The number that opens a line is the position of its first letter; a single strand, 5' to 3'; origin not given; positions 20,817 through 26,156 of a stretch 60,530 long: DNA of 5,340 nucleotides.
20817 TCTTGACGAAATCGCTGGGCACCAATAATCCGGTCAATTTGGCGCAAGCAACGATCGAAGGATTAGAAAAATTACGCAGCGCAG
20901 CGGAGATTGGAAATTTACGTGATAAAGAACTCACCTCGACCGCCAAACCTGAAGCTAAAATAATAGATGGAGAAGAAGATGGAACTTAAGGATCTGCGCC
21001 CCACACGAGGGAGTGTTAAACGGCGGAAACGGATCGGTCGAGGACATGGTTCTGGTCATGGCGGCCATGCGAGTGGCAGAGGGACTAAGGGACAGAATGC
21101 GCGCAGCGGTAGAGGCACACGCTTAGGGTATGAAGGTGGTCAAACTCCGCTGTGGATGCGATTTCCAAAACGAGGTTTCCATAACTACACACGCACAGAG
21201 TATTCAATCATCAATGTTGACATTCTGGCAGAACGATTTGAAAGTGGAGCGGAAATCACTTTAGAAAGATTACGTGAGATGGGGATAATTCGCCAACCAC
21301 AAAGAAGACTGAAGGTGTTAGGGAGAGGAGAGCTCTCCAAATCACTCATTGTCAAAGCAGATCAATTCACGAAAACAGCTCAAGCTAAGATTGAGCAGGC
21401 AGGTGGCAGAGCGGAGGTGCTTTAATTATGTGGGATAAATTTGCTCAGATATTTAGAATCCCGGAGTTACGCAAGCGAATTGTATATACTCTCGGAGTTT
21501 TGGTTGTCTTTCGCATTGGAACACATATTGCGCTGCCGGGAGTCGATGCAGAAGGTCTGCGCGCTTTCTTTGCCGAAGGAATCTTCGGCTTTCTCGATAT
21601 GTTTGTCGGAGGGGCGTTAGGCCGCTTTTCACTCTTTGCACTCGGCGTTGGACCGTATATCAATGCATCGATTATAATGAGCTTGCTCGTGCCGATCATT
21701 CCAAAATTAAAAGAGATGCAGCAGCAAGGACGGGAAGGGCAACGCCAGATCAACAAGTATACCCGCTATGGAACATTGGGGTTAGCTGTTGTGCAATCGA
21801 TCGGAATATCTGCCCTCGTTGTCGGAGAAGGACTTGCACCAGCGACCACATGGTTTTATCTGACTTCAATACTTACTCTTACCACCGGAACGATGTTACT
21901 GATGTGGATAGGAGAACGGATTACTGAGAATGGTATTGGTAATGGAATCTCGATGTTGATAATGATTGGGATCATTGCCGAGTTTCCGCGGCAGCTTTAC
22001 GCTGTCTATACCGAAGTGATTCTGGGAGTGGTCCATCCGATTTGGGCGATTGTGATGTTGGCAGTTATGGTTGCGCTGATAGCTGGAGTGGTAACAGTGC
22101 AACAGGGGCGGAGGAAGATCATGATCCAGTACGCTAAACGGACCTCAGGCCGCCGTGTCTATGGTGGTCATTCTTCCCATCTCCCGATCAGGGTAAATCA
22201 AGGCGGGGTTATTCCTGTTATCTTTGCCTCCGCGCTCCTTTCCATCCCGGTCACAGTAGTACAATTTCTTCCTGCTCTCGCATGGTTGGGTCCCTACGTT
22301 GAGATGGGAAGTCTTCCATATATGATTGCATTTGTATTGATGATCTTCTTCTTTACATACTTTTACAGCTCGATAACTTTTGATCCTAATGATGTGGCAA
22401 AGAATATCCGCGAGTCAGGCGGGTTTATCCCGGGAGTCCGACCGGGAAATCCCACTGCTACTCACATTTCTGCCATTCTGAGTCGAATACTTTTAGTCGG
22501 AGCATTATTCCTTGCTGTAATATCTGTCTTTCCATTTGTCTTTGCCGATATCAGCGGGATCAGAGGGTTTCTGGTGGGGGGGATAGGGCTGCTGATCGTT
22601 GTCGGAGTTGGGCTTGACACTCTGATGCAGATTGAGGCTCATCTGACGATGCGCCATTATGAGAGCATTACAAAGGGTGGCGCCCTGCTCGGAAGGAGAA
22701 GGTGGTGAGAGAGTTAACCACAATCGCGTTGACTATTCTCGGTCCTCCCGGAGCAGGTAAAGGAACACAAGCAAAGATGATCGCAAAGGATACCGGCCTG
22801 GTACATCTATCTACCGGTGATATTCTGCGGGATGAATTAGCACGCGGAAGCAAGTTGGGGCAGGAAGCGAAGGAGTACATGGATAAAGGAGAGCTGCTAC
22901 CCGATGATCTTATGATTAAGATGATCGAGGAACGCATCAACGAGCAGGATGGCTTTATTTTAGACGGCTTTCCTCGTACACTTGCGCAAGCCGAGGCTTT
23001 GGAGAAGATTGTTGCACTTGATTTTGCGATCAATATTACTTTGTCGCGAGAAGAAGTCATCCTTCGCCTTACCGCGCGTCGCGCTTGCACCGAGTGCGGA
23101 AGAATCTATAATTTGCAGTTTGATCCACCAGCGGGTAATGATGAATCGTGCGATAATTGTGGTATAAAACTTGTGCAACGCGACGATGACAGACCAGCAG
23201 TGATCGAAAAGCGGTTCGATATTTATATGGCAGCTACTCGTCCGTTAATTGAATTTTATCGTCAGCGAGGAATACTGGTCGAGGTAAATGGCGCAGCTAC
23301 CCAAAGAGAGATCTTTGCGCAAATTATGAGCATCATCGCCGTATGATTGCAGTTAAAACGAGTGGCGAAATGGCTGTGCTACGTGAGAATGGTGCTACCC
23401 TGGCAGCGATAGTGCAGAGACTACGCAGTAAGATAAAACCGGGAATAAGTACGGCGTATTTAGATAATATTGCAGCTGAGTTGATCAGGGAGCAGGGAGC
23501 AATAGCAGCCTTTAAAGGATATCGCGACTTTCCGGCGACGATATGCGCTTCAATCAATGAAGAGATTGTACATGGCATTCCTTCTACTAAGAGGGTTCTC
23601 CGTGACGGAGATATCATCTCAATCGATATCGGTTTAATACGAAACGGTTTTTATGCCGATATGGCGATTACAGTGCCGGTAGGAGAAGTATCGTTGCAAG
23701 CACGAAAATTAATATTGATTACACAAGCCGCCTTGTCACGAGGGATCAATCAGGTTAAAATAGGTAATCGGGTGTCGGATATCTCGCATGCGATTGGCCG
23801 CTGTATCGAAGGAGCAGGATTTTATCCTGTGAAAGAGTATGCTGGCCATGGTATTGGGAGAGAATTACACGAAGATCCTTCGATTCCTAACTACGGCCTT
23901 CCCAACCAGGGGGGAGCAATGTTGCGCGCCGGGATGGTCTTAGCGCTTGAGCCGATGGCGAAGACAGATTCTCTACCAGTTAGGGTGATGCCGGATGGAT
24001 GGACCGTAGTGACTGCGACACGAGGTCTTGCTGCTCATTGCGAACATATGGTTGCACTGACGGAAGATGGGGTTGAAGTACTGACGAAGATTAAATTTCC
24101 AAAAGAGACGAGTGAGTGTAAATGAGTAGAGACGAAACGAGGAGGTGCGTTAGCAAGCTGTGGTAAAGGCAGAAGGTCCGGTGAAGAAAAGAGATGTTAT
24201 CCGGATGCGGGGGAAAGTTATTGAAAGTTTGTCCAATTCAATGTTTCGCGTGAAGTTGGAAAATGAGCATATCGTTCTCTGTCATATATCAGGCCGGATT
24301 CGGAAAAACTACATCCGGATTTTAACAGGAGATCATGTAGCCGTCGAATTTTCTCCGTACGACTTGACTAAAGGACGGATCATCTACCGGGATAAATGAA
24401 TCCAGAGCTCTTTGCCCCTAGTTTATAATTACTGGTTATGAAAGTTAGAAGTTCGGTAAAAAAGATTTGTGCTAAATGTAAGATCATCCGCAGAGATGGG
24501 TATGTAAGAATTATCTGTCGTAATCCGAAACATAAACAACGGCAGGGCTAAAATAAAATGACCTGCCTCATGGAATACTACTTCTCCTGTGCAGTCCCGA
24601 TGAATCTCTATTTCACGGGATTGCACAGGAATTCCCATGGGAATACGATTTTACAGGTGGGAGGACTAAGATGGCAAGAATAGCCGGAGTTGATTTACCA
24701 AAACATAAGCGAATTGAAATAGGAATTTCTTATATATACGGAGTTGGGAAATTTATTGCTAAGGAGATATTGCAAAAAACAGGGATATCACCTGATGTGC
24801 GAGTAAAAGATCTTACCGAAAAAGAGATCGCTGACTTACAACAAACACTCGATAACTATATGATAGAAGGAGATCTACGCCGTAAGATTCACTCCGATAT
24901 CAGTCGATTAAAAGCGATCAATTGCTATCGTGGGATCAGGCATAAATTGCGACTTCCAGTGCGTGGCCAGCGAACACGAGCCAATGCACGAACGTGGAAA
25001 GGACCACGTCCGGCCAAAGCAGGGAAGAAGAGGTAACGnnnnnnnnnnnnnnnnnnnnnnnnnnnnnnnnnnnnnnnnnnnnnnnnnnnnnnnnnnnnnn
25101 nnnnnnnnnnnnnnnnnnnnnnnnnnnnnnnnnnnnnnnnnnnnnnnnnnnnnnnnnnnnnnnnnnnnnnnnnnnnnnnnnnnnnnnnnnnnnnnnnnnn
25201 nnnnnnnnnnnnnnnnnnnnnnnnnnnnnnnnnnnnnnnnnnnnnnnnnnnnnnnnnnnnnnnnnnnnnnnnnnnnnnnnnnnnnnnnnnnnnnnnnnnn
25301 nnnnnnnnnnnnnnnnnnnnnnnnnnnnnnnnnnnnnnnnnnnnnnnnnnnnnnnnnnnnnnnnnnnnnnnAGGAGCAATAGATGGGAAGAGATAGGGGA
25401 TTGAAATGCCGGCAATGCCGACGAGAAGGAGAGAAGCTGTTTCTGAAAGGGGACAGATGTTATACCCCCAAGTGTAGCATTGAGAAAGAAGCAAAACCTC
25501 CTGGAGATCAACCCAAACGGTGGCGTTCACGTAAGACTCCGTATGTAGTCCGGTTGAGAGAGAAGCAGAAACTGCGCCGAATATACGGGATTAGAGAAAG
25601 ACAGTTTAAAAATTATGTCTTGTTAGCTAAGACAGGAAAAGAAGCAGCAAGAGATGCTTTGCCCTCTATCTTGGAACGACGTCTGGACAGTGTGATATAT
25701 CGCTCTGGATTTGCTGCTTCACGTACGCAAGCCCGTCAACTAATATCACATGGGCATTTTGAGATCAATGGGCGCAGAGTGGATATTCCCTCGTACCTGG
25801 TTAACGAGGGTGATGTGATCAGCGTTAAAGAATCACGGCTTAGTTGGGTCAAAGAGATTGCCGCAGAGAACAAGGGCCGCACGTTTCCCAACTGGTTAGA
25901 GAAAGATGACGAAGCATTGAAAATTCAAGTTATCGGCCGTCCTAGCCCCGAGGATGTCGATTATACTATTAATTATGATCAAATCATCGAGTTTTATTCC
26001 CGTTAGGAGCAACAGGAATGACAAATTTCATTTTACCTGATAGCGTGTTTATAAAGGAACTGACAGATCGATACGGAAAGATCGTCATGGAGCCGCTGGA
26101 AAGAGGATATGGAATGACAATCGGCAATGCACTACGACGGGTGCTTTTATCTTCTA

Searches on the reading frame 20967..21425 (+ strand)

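Call 69: search_protein_families(library=pfam, proteins=[window:20967-21425:+], max_evalue=1e-8)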
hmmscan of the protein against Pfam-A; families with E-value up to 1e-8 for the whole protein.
window:20967-21425:+ (152 aa): 1 family
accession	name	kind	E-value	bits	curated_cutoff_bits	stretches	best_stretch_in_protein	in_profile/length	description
PF00828.25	Ribosomal_L27A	-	8e-19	68.3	21.5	1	81-150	1-72/72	Ribosomal proteins 50S-L15, 50S-L18e, 60S-L27A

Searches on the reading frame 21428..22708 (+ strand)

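Call 69: search_protein_families(library=pfam, proteins=[window:21428-22708:+], max_evalue=1e-8)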
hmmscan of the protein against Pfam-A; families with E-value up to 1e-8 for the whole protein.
window:21428-22708:+ (426 aa): 1 family
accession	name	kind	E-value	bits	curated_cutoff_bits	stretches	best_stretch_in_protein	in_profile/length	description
PF00344.25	SecY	-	2.2e-105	352.8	32.2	1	68-399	1-306/306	SecY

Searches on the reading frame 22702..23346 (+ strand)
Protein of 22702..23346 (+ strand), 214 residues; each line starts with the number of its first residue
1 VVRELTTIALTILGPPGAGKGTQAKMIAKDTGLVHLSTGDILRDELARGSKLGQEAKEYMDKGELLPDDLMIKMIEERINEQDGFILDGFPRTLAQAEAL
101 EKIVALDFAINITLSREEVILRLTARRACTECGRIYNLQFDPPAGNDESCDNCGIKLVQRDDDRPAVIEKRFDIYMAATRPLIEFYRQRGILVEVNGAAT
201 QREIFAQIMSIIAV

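Call 69: search_protein_families(library=pfam, proteins=[window:22702-23346:+], max_evalue=1e-8)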
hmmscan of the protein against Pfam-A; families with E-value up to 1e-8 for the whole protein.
window:22702-23346:+ (214 aa): 3 families
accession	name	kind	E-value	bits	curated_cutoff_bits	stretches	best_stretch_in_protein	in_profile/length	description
PF00406.28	ADK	-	2e-47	161.5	26.8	1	12-190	1-150/151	Adenylate kinase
PF13207.12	AAA_17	-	1.5e-27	97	27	1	13-127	1-123/136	AAA domain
PF05191.20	ADK_lid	-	3.6e-12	46.4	26.6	1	126-162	1-36/36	Adenylate kinase, active site lid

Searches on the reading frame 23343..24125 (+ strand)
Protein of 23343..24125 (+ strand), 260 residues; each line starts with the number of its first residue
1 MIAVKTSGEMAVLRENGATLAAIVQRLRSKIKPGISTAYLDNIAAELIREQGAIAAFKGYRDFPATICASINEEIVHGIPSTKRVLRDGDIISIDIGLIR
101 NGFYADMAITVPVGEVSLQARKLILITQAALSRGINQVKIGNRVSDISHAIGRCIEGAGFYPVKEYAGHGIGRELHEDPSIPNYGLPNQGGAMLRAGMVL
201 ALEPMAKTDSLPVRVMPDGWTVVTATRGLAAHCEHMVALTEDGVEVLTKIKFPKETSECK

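Call 69: search_protein_families(library=pfam, proteins=[window:23343-24125:+], max_evalue=1e-8)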
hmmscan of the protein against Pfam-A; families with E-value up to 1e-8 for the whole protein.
window:23343-24125:+ (260 aa): 1 family
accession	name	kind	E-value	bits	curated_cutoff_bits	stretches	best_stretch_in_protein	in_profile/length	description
PF00557.29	Peptidase_M24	-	6e-43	147.5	23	1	13-241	3-208/208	Metallopeptidase family M24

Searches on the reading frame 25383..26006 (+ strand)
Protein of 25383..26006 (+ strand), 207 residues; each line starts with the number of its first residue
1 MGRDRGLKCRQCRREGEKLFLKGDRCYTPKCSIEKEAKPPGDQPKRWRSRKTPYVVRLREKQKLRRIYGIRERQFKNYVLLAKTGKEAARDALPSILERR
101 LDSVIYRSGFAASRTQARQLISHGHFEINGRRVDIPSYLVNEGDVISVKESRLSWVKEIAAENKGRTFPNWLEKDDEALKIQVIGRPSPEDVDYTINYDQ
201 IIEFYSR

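Call 69: search_protein_families(library=pfam, proteins=[window:25383-26006:+], max_evalue=1e-8)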
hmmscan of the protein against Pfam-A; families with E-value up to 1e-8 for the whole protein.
window:25383-26006:+ (207 aa): 2 families
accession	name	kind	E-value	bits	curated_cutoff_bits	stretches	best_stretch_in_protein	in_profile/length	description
PF01479.30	S4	-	1e-20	73.6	22.8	1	99-146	1-48/48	S4 domain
PF00163.24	Ribosomal_S4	-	6e-19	69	23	1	5-98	3-95/95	Ribosomal protein S4/S9 N-terminal domain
